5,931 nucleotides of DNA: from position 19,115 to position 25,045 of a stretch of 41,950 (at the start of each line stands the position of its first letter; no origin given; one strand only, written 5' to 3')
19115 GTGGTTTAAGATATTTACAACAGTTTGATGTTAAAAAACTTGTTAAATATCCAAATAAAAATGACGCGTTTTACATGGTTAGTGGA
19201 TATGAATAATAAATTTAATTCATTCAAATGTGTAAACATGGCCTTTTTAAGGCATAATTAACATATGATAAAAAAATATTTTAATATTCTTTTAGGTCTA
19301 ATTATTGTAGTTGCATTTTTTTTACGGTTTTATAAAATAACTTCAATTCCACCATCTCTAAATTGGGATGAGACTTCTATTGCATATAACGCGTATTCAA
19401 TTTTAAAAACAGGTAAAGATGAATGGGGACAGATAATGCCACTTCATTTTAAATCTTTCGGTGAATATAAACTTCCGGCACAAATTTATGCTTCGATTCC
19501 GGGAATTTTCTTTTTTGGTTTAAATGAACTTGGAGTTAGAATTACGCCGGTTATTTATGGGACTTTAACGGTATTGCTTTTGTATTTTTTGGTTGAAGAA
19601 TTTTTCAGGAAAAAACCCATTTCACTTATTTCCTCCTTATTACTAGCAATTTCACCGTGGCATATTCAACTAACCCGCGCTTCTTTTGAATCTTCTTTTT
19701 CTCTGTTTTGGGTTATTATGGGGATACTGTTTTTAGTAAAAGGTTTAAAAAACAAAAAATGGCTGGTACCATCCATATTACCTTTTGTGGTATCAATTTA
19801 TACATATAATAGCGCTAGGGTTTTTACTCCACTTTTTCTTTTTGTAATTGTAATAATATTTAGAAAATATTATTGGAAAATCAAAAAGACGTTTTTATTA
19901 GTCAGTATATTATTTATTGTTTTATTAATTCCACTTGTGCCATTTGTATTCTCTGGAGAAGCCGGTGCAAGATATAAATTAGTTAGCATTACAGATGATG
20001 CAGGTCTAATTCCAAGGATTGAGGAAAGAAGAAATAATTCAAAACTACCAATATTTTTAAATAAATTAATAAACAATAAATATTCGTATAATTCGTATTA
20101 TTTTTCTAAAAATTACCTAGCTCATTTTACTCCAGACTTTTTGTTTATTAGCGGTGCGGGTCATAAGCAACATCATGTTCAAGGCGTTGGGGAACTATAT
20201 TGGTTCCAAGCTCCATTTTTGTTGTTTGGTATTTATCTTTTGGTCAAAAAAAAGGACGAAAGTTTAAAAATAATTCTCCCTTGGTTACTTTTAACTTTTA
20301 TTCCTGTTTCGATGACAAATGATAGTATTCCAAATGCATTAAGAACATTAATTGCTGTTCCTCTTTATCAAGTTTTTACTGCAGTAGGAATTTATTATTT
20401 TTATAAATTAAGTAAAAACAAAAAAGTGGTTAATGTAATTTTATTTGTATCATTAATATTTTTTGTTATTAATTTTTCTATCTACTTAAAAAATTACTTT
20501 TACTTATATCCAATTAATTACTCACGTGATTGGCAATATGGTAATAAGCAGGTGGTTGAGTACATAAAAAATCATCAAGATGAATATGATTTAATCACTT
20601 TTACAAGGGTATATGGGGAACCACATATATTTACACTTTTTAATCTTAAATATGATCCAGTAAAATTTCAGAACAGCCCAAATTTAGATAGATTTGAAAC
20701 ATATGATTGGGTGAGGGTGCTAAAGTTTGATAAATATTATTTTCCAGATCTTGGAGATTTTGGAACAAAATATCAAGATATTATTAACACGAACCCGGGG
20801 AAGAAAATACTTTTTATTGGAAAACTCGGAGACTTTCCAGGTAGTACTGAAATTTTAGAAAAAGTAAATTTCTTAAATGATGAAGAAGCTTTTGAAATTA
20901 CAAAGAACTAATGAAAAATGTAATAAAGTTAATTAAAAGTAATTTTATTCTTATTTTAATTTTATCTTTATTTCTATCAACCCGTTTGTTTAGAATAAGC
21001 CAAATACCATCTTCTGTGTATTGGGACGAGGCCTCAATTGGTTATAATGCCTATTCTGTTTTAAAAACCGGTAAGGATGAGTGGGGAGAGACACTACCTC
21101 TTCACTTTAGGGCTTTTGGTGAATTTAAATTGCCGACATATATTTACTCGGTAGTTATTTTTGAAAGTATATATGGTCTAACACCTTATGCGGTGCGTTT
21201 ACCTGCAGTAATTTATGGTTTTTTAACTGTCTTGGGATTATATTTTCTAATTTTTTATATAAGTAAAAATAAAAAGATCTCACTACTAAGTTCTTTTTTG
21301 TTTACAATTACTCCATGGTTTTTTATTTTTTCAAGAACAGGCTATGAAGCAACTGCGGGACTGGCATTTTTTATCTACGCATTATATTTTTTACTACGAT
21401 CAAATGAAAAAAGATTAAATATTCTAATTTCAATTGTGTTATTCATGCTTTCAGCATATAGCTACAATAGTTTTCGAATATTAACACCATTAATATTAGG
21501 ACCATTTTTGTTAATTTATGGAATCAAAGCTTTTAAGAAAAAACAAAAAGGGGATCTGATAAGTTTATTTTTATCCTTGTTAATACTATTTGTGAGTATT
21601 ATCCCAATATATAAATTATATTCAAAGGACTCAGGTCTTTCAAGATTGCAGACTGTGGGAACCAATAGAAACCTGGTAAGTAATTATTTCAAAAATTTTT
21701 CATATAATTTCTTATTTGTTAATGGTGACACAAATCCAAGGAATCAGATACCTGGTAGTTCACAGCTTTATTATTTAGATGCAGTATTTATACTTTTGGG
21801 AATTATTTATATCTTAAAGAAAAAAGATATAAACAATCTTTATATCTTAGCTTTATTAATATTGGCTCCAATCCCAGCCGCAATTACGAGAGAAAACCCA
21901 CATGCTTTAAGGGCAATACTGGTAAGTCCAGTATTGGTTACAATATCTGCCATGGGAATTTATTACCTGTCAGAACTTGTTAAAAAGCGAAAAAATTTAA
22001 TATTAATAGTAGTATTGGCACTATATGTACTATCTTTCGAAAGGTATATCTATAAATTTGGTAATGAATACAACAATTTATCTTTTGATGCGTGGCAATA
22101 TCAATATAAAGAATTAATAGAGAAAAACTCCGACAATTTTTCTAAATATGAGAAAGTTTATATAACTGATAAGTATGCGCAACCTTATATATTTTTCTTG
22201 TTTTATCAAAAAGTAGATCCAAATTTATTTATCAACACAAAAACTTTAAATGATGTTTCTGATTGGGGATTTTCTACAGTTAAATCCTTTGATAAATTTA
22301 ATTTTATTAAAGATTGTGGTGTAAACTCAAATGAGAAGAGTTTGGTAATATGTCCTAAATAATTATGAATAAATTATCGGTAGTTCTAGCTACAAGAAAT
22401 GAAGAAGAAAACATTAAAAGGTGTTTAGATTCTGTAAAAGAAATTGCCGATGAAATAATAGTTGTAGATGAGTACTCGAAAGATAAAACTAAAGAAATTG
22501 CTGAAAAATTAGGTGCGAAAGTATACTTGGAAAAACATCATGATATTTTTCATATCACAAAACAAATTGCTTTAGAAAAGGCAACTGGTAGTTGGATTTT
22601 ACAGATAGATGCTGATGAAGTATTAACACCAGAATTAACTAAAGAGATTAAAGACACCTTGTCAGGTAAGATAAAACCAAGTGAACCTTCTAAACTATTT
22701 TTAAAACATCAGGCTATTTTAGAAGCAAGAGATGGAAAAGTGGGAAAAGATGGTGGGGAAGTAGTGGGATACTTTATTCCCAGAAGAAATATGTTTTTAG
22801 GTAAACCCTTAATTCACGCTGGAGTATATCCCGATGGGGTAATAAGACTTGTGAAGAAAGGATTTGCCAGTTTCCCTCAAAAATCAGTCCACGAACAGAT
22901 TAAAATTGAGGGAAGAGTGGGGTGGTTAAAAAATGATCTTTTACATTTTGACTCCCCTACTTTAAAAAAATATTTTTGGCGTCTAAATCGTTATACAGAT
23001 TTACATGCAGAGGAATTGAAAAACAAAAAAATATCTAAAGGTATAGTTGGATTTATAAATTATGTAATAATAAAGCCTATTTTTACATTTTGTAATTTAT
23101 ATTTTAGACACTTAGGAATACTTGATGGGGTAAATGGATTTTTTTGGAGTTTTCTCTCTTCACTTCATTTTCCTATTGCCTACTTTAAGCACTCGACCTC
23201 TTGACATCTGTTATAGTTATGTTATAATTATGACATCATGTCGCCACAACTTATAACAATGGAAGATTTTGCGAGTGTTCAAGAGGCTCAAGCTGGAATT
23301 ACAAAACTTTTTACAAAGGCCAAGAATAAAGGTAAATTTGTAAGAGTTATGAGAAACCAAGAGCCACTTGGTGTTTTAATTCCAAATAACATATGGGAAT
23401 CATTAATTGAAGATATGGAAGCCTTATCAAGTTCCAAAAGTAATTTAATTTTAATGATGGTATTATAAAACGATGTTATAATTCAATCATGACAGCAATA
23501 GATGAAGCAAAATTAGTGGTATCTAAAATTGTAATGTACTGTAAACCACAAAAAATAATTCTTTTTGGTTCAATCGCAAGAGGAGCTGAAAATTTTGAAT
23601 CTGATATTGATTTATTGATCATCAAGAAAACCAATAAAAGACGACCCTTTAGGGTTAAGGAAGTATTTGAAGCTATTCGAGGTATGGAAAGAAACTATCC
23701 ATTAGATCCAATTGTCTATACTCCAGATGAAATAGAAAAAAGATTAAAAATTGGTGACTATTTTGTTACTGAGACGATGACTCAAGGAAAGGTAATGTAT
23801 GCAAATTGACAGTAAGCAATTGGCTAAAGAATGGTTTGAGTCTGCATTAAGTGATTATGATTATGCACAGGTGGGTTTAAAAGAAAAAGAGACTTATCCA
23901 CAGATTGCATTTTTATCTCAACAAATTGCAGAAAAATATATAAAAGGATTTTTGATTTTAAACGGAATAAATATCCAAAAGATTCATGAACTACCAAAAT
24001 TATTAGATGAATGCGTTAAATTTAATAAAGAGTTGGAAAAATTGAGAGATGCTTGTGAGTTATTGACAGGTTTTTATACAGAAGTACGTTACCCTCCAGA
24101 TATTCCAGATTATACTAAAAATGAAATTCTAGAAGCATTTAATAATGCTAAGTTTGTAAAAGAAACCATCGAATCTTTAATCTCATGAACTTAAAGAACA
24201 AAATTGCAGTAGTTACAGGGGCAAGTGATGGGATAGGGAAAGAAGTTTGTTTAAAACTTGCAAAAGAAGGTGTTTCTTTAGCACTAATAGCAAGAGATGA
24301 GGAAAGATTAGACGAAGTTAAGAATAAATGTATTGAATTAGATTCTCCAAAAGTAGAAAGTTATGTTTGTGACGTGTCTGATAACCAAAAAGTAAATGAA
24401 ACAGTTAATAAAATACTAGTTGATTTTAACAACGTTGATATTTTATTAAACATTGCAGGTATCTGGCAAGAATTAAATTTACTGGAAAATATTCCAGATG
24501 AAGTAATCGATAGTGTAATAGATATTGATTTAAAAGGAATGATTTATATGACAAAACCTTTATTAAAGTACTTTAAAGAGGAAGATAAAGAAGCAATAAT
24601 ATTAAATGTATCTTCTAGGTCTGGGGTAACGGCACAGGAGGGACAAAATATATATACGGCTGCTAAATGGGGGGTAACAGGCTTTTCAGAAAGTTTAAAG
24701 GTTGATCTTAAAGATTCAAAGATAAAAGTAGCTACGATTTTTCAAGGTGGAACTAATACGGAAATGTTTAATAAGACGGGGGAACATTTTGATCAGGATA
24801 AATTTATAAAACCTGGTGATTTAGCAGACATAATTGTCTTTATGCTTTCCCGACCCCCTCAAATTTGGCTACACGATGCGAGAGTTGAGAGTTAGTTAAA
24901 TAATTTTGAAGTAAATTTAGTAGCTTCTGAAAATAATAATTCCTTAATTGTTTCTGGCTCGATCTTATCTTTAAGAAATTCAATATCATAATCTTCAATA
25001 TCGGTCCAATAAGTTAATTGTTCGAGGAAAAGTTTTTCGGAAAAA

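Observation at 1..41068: Thirteen GT-C-like membrane proteins in one locus with no recognisable initiation, flipping or polymerisation genes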

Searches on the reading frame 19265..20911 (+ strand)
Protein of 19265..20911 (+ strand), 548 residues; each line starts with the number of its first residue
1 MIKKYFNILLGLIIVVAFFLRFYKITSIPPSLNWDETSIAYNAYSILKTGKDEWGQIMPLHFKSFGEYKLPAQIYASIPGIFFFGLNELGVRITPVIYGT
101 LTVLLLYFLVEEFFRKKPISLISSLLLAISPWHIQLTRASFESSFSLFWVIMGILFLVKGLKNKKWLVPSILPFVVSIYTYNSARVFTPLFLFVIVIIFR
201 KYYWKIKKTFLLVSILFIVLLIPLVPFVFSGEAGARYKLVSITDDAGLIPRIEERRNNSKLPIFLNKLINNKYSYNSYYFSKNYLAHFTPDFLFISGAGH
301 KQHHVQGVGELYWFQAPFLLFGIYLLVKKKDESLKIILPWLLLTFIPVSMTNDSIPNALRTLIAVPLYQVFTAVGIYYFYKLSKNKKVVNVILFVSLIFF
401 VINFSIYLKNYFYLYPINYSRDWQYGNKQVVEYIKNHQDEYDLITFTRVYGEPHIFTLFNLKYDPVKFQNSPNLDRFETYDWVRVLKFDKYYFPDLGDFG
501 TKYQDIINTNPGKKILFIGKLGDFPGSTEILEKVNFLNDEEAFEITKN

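Call 4: search_protein_families(library=pfam, proteins=[window:19265-20911:+], max_evalue=0.01)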
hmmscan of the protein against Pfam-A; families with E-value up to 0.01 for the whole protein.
window:19265-20911:+ (548 aa): 2 families
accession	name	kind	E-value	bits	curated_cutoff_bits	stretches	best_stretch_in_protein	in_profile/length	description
PF13231.12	PMT_2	-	6.7e-09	36.6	26.1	1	84-225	17-158/160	Dolichyl-phosphate-mannose-protein mannosyltransferase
PF02366.24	PMT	-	2.3e-08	34.3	22.7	1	13-228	3-234/245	Dolichyl-phosphate-mannose-protein mannosyltransferase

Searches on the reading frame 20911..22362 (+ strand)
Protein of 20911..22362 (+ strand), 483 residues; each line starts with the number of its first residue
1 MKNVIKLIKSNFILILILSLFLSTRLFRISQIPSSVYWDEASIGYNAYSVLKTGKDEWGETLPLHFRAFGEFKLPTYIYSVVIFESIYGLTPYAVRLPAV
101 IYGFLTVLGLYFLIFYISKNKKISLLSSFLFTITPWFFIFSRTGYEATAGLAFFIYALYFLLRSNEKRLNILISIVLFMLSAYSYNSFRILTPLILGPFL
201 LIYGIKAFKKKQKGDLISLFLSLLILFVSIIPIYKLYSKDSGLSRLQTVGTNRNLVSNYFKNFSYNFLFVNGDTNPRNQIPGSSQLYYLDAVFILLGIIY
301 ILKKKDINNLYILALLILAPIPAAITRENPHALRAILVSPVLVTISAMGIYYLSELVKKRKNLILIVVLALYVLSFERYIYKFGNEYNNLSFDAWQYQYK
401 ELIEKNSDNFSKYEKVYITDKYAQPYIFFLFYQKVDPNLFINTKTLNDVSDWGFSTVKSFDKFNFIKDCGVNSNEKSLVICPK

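Call 4: search_protein_families(library=pfam, proteins=[window:20911-22362:+], max_evalue=0.01)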
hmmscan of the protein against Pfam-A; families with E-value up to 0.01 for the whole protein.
window:20911-22362:+ (483 aa): 1 family
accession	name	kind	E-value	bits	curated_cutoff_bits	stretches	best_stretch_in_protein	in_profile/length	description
PF13231.12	PMT_2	-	1.1e-06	29.4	26.1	1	78-226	7-154/160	Dolichyl-phosphate-mannose-protein mannosyltransferase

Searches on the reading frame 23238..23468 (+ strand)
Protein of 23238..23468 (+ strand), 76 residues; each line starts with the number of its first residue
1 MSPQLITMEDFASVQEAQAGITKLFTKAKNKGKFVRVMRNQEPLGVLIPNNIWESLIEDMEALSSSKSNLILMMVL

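Call 11: search_protein_families(library=pfam, proteins=[window:23238-23468:+], max_evalue=0.01)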
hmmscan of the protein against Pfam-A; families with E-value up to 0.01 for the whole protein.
window:23238-23468:+ (76 aa): 1 family
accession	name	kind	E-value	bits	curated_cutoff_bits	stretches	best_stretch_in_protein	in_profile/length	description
PF02604.26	PhdYeFM_antitox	-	1.4e-05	25.2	29.8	1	11-67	3-59/74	Antitoxin Phd_YefM, type II toxin-antitoxin system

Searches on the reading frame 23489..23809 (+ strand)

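Call 11: search_protein_families(library=pfam, proteins=[window:23489-23809:+], max_evalue=0.01)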
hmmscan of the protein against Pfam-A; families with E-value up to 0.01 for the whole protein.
window:23489-23809:+ (106 aa): 2 families
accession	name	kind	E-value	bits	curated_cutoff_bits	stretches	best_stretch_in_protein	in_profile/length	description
PF01909.29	NTP_transf_2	-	3.3e-09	37.4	21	1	20-87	14-83/93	Nucleotidyltransferase domain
PF18765.7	Polbeta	-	2.5e-08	34.4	26.9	1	17-68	10-57/93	Polymerase beta, Nucleotidyltransferase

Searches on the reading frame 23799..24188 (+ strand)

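Call 11: search_protein_families(library=pfam, proteins=[window:23799-24188:+], max_evalue=0.01)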
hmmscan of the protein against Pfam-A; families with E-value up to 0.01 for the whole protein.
window:23799-24188:+ (129 aa): 1 family
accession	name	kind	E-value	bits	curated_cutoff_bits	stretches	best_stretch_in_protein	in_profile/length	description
PF05168.19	HEPN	-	6.9e-24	84.7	22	1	9-126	1-116/117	HEPN domain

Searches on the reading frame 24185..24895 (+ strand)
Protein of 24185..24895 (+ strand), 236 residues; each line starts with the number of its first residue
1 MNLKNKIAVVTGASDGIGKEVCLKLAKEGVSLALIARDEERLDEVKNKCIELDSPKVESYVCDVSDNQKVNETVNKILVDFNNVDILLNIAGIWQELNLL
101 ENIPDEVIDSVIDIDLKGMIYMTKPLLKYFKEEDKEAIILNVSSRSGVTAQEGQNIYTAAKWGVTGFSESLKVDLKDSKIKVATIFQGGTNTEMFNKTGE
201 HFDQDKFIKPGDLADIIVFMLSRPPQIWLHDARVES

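Call 6: search_protein_families(library=pfam, proteins=[window:24185-24895:+], max_evalue=0.01)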
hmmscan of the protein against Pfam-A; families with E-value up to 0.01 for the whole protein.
window:24185-24895:+ (236 aa): 7 families
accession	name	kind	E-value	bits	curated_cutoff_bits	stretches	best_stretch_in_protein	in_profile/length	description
PF00106.31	adh_short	-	4.7e-48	163.7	26.6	1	6-200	1-192/195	short chain dehydrogenase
PF13561.12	adh_short_C2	-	7.1e-32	111.3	27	1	12-201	1-187/236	Enoyl-(Acyl carrier protein) reductase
PF08659.16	KR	-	3.9e-14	53.4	22.6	1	9-169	4-161/180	KR domain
PF02719.21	Polysacc_synt_2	-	1.2e-05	25.1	20.2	1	9-80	2-79/293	Polysaccharide biosynthesis protein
PF13460.12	NAD_binding_10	-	0.00045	20.6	27.2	1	12-75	1-59/184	NAD(P)H-binding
PF01370.27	Epimerase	-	0.003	17.5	20.9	0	9-92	2-73/240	NAD dependent epimerase/dehydratase family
PF02558.23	ApbA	-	0.0086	16.1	22.2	0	16-70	8-61/150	Ketopantoate reductase PanE/ApbA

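Call 61: search_protein_families(library=ncbifam, proteins=[window:24185-24895:+], max_evalue=0.00001)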
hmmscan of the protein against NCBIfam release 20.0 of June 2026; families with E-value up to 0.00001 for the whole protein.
window:24185-24895:+ (236 aa): 213 families (the best 25 are shown)
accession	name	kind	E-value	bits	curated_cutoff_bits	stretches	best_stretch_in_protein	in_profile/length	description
NF005806.0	PRK07666.1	equivalog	2.9e-45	154.4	286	1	2-233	4-233/239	3-ketoacyl-ACP reductase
NF005594.0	PRK07326.1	equivalog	4.4e-44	150.8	271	1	2-227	3-222/237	SDR family oxidoreductase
NF004825.0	PRK06181.1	equivalog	1.3e-39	136.1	215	1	2-195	3-193/268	SDR family oxidoreductase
NF005672.0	PRK07454.1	equivalog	1e-37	129.6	234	1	4-231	5-231/241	SDR family oxidoreductase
NF009466.0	PRK12826.1-2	subfamily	4.2e-37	127.9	222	1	4-222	2-227/248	3-oxoacyl-ACP reductase FabG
NF005881.0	PRK07832.1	equivalog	5e-36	124.4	296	1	2-197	6-200/287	SDR family oxidoreductase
NF005559.1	PRK07231.1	subfamily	5.9e-36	124.2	215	1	3-202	2-198/249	glucose 1-dehydrogenase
TIGR01830.1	3oxo_ACP_reduc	equivalog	1.2e-35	123.3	297.75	1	8-204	1-195/239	3-oxoacyl-[acyl-carrier-protein] reductase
NF052558.1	MBtsdlDhBudC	equivalog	8.5e-34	117.2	270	1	4-199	2-191/250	meso-2,3-butanediol dehydrogenase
NF009093.0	PRK12429.1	subfamily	2e-33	115.8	258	1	1-196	1-193/259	3-hydroxybutyrate dehydrogenase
NF005372.1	PRK06914.1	subfamily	3.7e-33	115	320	1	5-200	2-195/279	SDR family oxidoreductase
NF004198.0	PRK05653.1-3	equivalog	4.3e-33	114.8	296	1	3-206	5-205/248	3-oxoacyl-ACP reductase FabG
NF006123.0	PRK08267.1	equivalog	5.1e-33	114.4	261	1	8-206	5-199/261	SDR family oxidoreductase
NF005878.0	PRK07825.1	subfamily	5.9e-33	114.4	287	1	2-224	6-220/278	short chain dehydrogenase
NF006565.0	PRK09072.1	equivalog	6.8e-33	114.3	238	1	1-204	1-198/265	SDR family oxidoreductase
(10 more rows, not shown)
